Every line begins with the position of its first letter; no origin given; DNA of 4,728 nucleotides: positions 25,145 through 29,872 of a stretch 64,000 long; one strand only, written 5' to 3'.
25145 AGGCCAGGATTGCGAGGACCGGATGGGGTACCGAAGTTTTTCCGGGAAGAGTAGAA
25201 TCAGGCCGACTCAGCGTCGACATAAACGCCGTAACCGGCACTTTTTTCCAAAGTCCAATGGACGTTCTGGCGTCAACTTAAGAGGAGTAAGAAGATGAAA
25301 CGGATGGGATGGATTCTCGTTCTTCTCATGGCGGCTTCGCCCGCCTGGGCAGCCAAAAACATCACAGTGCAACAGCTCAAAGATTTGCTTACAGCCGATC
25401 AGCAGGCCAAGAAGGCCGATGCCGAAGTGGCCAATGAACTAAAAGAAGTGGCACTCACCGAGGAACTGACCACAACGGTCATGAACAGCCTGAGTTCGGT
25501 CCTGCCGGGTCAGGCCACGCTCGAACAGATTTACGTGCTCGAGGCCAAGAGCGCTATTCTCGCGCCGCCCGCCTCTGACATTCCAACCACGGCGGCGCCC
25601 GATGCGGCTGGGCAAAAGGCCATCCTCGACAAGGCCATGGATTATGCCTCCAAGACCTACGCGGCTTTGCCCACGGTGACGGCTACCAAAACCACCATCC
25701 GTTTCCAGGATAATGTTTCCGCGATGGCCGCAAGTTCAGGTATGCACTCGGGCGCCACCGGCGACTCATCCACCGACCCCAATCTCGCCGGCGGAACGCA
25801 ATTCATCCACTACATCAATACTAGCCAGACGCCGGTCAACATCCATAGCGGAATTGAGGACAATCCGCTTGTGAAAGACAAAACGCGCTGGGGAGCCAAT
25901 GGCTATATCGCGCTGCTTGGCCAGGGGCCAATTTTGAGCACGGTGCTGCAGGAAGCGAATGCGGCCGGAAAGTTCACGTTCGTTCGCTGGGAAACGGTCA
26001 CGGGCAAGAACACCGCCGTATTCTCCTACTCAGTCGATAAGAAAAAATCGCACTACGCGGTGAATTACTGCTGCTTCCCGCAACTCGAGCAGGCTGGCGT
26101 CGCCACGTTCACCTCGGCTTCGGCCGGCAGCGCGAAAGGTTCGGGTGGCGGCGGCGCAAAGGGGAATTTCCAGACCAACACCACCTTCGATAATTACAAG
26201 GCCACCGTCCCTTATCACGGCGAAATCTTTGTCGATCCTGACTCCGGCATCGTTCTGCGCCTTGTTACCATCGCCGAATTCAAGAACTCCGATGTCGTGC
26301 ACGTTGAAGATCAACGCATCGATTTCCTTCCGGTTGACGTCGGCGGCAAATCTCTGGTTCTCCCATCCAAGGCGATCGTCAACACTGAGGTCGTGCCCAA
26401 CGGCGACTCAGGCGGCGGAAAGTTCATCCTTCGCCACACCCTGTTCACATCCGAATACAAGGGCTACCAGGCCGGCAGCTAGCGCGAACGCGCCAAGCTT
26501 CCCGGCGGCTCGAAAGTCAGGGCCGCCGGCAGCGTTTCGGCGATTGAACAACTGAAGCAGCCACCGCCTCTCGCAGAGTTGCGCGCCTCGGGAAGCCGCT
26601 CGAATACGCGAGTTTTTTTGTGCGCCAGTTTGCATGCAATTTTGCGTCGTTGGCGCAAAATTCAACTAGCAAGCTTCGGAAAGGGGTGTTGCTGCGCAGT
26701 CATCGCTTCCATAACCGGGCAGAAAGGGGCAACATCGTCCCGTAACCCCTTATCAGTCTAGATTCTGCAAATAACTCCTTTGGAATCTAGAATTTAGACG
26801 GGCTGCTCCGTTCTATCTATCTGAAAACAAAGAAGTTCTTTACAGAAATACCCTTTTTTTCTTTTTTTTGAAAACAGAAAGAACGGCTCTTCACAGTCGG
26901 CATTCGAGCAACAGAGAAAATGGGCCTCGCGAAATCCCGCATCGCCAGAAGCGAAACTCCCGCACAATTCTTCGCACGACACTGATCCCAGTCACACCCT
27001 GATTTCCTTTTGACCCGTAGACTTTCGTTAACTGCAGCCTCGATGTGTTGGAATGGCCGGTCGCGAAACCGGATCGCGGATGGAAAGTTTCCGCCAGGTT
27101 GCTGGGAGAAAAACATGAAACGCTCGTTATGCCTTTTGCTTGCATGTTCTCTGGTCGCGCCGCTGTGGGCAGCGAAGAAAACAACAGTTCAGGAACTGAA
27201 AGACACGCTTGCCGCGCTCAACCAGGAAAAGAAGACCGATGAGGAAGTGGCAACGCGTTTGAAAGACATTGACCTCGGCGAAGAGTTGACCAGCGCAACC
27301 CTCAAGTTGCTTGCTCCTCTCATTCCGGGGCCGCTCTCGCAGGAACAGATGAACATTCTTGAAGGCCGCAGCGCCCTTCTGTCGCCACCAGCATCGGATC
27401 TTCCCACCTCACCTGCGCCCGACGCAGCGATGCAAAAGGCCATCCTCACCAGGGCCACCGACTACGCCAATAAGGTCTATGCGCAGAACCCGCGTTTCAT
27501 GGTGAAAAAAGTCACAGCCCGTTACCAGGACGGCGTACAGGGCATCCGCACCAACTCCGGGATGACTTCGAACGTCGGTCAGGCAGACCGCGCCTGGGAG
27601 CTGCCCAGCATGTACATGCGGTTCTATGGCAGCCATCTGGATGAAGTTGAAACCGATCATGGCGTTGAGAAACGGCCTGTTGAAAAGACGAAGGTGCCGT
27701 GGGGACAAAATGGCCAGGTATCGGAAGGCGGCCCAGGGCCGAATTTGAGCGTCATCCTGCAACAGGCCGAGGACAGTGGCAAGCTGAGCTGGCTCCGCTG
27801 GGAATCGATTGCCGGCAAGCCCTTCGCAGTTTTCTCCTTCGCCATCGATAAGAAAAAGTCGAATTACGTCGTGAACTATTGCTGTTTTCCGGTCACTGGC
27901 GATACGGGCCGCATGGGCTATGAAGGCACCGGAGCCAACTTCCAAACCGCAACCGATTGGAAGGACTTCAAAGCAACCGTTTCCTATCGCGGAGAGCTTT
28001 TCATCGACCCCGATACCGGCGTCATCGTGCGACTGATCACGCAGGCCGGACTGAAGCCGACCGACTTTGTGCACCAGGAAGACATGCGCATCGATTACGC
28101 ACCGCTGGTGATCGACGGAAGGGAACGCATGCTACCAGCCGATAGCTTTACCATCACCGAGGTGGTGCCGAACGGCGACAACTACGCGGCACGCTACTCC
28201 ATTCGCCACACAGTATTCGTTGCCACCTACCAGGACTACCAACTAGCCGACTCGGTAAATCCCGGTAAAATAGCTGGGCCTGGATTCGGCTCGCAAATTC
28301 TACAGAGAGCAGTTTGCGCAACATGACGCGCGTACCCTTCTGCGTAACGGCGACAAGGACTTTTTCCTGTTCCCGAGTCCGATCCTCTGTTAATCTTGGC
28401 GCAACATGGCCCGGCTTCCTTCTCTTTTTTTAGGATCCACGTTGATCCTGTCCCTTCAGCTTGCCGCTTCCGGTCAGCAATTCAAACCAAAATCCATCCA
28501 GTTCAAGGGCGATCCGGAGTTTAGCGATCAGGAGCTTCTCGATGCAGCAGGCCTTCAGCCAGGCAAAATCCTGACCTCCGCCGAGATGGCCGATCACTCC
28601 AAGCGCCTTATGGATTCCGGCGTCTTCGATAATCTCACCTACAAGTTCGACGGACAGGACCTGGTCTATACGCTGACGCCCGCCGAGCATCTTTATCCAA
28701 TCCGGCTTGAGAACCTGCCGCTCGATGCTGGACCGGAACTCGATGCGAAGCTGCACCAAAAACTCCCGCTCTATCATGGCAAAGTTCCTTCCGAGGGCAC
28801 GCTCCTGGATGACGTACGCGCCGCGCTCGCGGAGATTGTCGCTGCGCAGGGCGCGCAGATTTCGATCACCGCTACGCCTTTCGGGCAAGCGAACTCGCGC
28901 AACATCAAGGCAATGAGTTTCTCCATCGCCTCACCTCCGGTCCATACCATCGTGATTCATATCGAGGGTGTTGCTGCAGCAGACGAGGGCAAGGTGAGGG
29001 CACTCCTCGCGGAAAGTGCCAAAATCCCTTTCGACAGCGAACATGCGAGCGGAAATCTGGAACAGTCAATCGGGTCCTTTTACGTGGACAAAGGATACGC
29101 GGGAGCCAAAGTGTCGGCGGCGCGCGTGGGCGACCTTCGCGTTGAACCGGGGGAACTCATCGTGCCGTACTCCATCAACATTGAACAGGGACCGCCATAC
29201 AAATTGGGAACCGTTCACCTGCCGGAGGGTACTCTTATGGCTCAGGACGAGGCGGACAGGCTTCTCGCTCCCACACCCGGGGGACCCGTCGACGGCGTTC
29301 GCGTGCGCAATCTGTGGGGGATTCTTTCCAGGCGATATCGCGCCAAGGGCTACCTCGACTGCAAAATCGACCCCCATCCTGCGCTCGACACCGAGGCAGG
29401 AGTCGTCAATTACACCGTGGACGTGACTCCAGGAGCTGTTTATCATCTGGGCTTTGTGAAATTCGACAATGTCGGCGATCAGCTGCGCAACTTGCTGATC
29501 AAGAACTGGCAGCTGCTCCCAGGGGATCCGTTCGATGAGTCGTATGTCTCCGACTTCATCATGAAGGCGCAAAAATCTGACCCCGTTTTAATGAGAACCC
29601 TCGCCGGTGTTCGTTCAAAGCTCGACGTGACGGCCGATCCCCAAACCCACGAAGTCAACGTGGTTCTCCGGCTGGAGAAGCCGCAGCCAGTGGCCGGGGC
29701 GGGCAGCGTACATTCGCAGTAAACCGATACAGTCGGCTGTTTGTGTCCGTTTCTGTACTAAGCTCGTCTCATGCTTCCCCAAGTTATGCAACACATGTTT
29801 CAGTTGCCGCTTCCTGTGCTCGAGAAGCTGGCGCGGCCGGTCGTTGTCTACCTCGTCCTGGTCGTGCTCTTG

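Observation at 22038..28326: One unassigned secreted module of about 380 aa used three times in a row, once fused to a VWFA-related acidobacterial-type domain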

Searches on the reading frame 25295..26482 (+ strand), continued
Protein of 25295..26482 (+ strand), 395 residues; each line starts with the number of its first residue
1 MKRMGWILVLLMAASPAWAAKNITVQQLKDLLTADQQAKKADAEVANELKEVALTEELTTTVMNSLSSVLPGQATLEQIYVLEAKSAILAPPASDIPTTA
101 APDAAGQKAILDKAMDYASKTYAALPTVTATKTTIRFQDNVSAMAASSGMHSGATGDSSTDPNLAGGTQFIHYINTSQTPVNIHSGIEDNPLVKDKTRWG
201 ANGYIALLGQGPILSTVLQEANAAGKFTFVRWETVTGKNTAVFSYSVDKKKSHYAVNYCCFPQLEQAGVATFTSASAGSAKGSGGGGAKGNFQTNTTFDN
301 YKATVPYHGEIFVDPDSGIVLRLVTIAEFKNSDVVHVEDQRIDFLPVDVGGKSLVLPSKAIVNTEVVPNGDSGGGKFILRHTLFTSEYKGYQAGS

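Call 68: list_cluster_members(proteins=[P0341, P0322, P0259, P0243, P0273, P0381, P0247, P0300, P0284, P0216])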
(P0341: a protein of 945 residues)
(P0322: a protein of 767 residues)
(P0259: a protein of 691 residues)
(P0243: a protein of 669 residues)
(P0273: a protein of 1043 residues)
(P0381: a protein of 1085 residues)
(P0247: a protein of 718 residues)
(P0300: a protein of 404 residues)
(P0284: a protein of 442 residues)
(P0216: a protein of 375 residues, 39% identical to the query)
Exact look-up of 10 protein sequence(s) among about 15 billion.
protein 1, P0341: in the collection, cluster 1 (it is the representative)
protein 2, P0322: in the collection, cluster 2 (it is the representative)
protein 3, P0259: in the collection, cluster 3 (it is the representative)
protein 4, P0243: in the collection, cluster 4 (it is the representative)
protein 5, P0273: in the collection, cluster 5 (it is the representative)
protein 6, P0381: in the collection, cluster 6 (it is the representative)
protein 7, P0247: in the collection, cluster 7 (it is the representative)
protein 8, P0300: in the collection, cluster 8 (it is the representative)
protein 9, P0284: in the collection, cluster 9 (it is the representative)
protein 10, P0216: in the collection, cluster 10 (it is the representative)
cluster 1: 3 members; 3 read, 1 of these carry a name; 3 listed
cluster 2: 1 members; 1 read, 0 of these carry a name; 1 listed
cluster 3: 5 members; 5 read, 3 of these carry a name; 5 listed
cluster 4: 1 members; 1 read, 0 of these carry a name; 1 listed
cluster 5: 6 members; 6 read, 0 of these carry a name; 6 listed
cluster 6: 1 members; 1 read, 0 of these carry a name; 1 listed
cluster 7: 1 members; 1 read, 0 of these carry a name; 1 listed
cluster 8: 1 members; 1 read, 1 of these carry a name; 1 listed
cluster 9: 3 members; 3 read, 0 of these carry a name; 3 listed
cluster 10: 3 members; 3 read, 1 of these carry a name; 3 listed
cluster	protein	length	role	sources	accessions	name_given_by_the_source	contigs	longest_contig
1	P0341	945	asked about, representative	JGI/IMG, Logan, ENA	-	-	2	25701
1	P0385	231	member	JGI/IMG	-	hypothetical protein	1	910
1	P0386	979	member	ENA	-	-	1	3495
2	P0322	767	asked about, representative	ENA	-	-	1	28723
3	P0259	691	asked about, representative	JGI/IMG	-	-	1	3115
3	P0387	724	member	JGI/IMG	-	hypothetical protein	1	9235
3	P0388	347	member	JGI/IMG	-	hypothetical protein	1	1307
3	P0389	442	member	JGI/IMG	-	hypothetical protein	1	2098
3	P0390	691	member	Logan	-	-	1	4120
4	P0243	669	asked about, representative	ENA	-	-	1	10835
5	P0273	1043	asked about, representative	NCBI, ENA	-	-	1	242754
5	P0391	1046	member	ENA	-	-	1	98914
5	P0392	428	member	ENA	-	-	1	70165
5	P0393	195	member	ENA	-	-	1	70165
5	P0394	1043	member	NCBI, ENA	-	-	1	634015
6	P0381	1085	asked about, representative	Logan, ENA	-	-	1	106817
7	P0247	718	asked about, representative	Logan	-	-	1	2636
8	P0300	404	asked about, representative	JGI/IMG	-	hypothetical protein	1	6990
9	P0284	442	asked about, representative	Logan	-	-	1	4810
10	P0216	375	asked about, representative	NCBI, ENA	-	-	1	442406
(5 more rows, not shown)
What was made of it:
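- Tried and rejected: All are unnamed or 'hypothetical' (call 68).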

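Call 77: search_protein_families(library=padloc, proteins=[window:25295-26482:+], max_evalue=0.01)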
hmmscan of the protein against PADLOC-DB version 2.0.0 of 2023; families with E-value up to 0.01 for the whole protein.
window:25295-26482:+ (395 aa): 0 families

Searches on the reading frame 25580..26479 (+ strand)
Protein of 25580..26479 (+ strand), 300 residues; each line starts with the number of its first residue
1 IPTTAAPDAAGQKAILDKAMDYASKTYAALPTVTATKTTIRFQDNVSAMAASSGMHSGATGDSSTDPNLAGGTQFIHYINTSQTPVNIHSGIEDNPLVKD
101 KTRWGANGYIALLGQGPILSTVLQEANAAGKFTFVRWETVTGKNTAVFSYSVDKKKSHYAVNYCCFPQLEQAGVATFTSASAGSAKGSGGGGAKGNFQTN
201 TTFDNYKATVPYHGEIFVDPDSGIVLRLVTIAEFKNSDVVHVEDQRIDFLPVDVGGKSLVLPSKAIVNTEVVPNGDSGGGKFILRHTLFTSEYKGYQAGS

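Call 49: predict_structure(alignment_id=A3)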
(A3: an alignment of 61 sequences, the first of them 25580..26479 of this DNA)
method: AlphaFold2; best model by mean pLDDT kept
length: 300 residues; sequences in the alignment: 61
mean_pLDDT: 79.2   pTM: 0.79
mean pLDDT of the five models: 79.2, 78.5, 78.6, 76.7, 76.5
residues with pLDDT >= 90: 139; 70-90: 61; 50-70: 71; < 50: 29
segments of 3 or more residues with pLDDT < 50: 50-73, 278-280
pLDDT, mean of each block of 10 residues (from residue 1): 86 98 95 95 67 47 43 68 91 72 62 65 92 96 95 92 75 57 55 54 83 97 97 89 93 96 92 58 75 93
secondary structure, 60 per line:
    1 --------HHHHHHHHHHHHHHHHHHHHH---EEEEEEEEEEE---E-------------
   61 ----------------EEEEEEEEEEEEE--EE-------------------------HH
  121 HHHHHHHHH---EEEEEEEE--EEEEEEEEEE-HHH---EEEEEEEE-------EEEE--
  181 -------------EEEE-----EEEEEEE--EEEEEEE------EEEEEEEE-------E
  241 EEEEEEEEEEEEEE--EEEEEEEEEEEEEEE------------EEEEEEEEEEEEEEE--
elements in order: H9-29 E33-43 E77-89 H119-129 E133-140 E143-152 E160-167 E175-178 E194-197 E203-209 E212-218 E225-232 E240-254 E257-271 E284-298
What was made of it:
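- residues 96-395 with 61 sequences, pLDDT 79 and pTM 0.79 (call 49).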

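Call 51: fold_search(model_id=the predicted structure, library=pdb)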
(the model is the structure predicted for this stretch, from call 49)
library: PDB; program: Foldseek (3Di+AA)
matches with E <= 10: 580; with E <= 0.001: 1
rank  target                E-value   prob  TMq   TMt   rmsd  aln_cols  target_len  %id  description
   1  3buu_A                5.6e-04  0.99  0.29  0.35  11.4       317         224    9  Crystal structure of LolA superfamily protein NE2245 from Nitrosomonas europaea (released 2008-01-22)
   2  3buu_B                1.9e-03  0.96  0.27  0.33  11.6       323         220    8  Crystal structure of LolA superfamily protein NE2245 from Nitrosomonas europaea (released 2008-01-22)
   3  4z48_A                2.4e-03  0.98  0.32  0.38  12.5       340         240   10  Crystal structure of a DUF1329 family protein (DESPIG_00262) from Desulfovibrio piger ATCC 29098 at 1.75 A resolution (released 2015-04-22)
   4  9tp6_A                4.4e-03  0.99  0.34  0.41  10.1       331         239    7  Structure of LolA3 from Porphyromonas gingivalis (released 2026-02-18)
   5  9tp6_B                7.6e-03  0.95  0.32  0.38   9.9       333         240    7  Structure of LolA3 from Porphyromonas gingivalis (released 2026-02-18)
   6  3bk5                  1.4e-02  0.97  0.36  0.44   8.5       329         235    7  Crystal structure of putative outer membrane lipoprotein-sorting protein domain from Vibrio parahaemolyticus (released 2008-02-05)
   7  8z9d_O                2.1e-02  0.21  0.19  0.23  15.6       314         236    9  cryo-EM structure of PSII-LHCII megacomplex from spinach (released 2024-11-13)
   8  9phw_O                2.1e-02  0.14  0.16  0.18  18.8       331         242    7  Structure of the D1-Val185Asn mutated photosystem II complex with slow O-O bond formation reveals changes in the Cl1 w (released 2025-10-22)
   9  7pi0_O                2.1e-02  0.11  0.14  0.16  18.4       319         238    9  Unstacked compact Dunaliella PSII (released 2022-08-17)
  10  3mh8_B                2.2e-02  0.66  0.25  0.35  14.6       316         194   12  Crystal structure of LprG from Mycobacterium tuberculosis (released 2010-09-01)
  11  7bbm                  2.5e-02  0.47  0.21  0.34  16.4       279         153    8  Mutant nitrobindin M75L/H76L/Q96C/M148L (NB4H) from Arabidopsis thaliana with cofactor MnPPIX (released 2021-05-26)
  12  9fjf_A                2.7e-02  0.21  0.13  0.11  22.9       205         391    9  Lysosomal transporting complex of beta-glucocerebrosidase (GCase) and lysosomal integral membrane protein 2 (LIMP-2) w (released 2025-04-09)
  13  3jcu_O                3.1e-02  0.09  0.15  0.17  18.5       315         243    9  Cryo-EM structure of spinach PSII-LHCII supercomplex at 3.2 Angstrom resolution (released 2016-05-25)
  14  5mx2_o                3.4e-02  0.16  0.18  0.21  16.6       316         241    8  Photosystem II depleted of the Mn4CaO5 cluster at 2.55 A resolution (released 2017-08-02)
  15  3wjd                  3.8e-02  0.35  0.20  0.33  16.9       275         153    8  Crystal structure of mutant nitrobindin F44W/M75L/H76L/Q96C/M148L/H158L (NB5) from Arabidopsis thaliana (released 2014-04-02)
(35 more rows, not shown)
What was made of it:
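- On LolA/LolB superfamily (Pfam clan of LolA, LolB, LppX_LprAFG, MucB_RseB, DUF1329, LolA_like): The top six Foldseek hits are all LolA-superfamily (prob 0.95-0.99, E 5.6e-4 to 1.4e-2), but TM is 0.29-0.44 and rmsd 8.5-12.5 A (call 51).
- Closest known: RseB/MucB and LprG/LppX. Same: They appear as lower-ranked Foldseek hits (6JAU MucB, 3MH8/3MHA LprG; call 51).
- TM-scores to LolA-superfamily structures are low (0.29-0.44, rmsd 8.5-12.5 A; call 51). The porin and barrel hits have probability of 0.1 or less and TM of 0.17 or less, whereas LolA-type hits reach 0.95-0.99 (call 51).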

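Call 55: search_protein_families(library=pfam, alignment_id=A3, max_evalue=10)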
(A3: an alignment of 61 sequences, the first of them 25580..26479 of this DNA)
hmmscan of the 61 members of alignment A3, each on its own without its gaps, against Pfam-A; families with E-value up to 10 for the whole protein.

A. member 1, window:25580-26479:+ (300 aa): 0 families

B. families by the number of members that match (of 61 scanned): 27 families (the first 25 are shown)
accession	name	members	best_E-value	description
PF23954.1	DUF7283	6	0.0065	Family of unknown function (DUF7283)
PF11271.13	PorA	2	0.0011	Porin PorA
PF02801.28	Ketoacyl-synt_C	2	0.044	Beta-ketoacyl synthase, C-terminal domain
PF13949.11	ALIX_LYPXL_bnd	1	0.016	ALIX V-shaped domain binding to HIV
PF20211.3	DUF6571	1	0.023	Family of unknown function (DUF6571)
PF20005.5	fvmX7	1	0.024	FtsH ternary system domain X7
PF14292.12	SusE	1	0.032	SusE outer membrane protein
PF05772.17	NinB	1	0.033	NinB protein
PF03487.18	IL13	1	0.04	Interleukin-13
PF01543.22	HCV_capsid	1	0.079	Hepatitis C virus capsid protein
PF17042.10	NBD_C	1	0.08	Nucleotide-binding C-terminal domain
PF01609.27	DDE_Tnp_1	1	0.091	Transposase DDE domain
PF24012.1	DUF7326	1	0.11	Family of unknown function (DUF7326)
PF06092.17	DUF943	1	0.11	Enterobacterial putative membrane protein (DUF943)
PF06795.16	Erythrovirus_X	1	0.19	Erythrovirus X protein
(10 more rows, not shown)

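Call 65: search_solved_structures(query=A3, max_evalue=10)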
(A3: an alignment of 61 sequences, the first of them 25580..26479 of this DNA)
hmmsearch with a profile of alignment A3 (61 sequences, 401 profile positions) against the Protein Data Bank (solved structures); distinct sequences matched with E-value up to 10: 3.
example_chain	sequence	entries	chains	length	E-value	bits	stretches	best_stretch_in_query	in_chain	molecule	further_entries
7boi_W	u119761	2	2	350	0.33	12.9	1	262-313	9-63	Small ribosomal subunit biogenesis GTPase RsgA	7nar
2ykr_W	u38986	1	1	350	0.33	12.9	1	262-313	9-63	PUTATIVE RIBOSOME BIOGENESIS GTPASE RSGA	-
5uz4_Z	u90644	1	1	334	1.4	10.8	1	264-313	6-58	Small ribosomal subunit biogenesis GTPase RsgA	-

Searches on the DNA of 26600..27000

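Call 74: search_rna_families(source=window, start=26600, end=27000, threshold=evalue, max_evalue=1)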
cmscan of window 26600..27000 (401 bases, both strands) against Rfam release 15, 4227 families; matches with E-value up to 1: 0.
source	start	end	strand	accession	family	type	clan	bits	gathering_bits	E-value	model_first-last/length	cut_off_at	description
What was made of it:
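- Tried and rejected: Nothing (call 74).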

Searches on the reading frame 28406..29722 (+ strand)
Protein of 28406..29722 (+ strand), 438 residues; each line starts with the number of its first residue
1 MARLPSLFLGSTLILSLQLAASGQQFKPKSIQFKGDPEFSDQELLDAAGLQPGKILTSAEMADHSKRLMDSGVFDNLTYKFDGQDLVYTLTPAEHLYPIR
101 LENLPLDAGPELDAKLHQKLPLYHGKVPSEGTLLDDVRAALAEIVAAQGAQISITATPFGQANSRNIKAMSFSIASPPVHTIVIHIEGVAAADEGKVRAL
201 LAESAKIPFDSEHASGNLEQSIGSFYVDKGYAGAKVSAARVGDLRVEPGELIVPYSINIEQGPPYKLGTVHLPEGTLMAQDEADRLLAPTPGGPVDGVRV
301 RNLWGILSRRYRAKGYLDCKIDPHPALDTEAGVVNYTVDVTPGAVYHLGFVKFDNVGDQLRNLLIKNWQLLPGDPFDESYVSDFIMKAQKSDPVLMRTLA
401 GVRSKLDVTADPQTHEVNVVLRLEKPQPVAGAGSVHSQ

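Call 3: search_protein_families(library=pfam, proteins=[window:28406-29722:+], max_evalue=1)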
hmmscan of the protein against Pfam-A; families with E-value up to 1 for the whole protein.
window:28406-29722:+ (438 aa): 2 families
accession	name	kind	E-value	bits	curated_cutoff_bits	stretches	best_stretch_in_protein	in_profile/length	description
PF07244.20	POTRA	-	4.9e-17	62.8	21.3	2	29-90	4-76/79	Surface antigen variable number repeat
PF08479.16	POTRA_2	-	2.8e-06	27.5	24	1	270-337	6-72/76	POTRA domain, ShlB-type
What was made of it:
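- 28406..29722 (+): Facultative neighbour: a 438-aa exported POTRA-only, BamA-like protein with no beta-barrel, starting 80 nt after C. Pfam POTRA 4.9e-17 and POTRA_2 (call 3).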

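Call 4: search_protein_families(library=ncbifam, proteins=[window:28406-29722:+], max_evalue=1)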
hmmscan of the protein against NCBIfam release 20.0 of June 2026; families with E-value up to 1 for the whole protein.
window:28406-29722:+ (438 aa): 3 families
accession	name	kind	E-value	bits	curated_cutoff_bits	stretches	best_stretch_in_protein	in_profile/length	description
TIGR03303.1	OM_YaeT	equivalog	5.3e-18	64.8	297.15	1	29-381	4-357/741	outer membrane protein assembly factor BamA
NF008287.0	PRK11067.1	subfamily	1.4e-09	36.9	1181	1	214-354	219-355/802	outer membrane protein assembly factor BamA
NF052279.1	lipo_TamL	exception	0.061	11.7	400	0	25-86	258-319/747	translocation and assembly module lipoprotein TamL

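Call 60: search_solved_structures(query=window:28406-29719:+, max_evalue=0.01)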
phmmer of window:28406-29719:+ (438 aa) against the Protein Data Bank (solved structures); distinct sequences matched with E-value up to 0.01: 37.
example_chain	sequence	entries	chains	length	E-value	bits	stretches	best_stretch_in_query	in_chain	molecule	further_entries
9pxj_A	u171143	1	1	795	6e-10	41.8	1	11-353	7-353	BamA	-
9pxg_A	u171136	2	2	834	6.1e-09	38.5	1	30-353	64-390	Outer membrane protein assembly factor BamA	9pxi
3efc_A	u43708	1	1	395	1.1e-06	31.1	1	211-356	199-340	Outer membrane protein assembly factor yaeT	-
4xga_B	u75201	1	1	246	1.6e-06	30.6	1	211-356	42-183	Outer membrane protein assembly factor BamA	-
5or1_A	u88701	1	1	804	2.9e-06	29.7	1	211-357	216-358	Outer membrane protein assembly factor BamA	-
8adg_A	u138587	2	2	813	4.2e-06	29.2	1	211-355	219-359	Outer membrane protein assembly factor BamA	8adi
7r1w_A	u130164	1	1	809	4.4e-06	29.1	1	211-355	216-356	Outer membrane protein assembly factor BamA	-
6v05_A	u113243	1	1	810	4.4e-06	29.1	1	211-355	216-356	Outer membrane protein assembly factor BamA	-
7bnq_A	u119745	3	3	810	4.4e-06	29.1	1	211-355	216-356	Outer membrane protein assembly factor BamA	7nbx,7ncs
5d0o_A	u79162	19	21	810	4.4e-06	29.1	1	211-355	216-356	Outer membrane protein assembly factor BamA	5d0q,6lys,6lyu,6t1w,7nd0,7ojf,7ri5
7ri4_A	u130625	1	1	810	4.4e-06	29.1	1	211-355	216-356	Outer membrane protein assembly factor BamA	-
7ye6_A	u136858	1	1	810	4.4e-06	29.1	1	211-355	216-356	Outer membrane protein assembly factor BamA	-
8bnz_A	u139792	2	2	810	4.4e-06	29.1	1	211-355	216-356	Outer membrane protein assembly factor BamA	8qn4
7ye4_A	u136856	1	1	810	4.4e-06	29.1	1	211-355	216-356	Outer membrane protein assembly factor BamA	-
6lyq_A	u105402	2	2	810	4.4e-06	29.1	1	211-355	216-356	Outer membrane protein assembly factor BamA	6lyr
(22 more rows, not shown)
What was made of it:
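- On Omp85/BamA (neighbour gene 28406-29722): POTRA is present (calls 3, 60).
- Closest known: BamA/Omp85 POTRA region. Same: The neighbour aligns to POTRA1-5 of BamA (calls 3, 4, 60).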

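Call 77: search_protein_families(library=padloc, proteins=[window:28406-29722:+], max_evalue=0.01)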
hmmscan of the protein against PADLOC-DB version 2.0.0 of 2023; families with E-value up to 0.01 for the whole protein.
window:28406-29722:+ (438 aa): 0 families
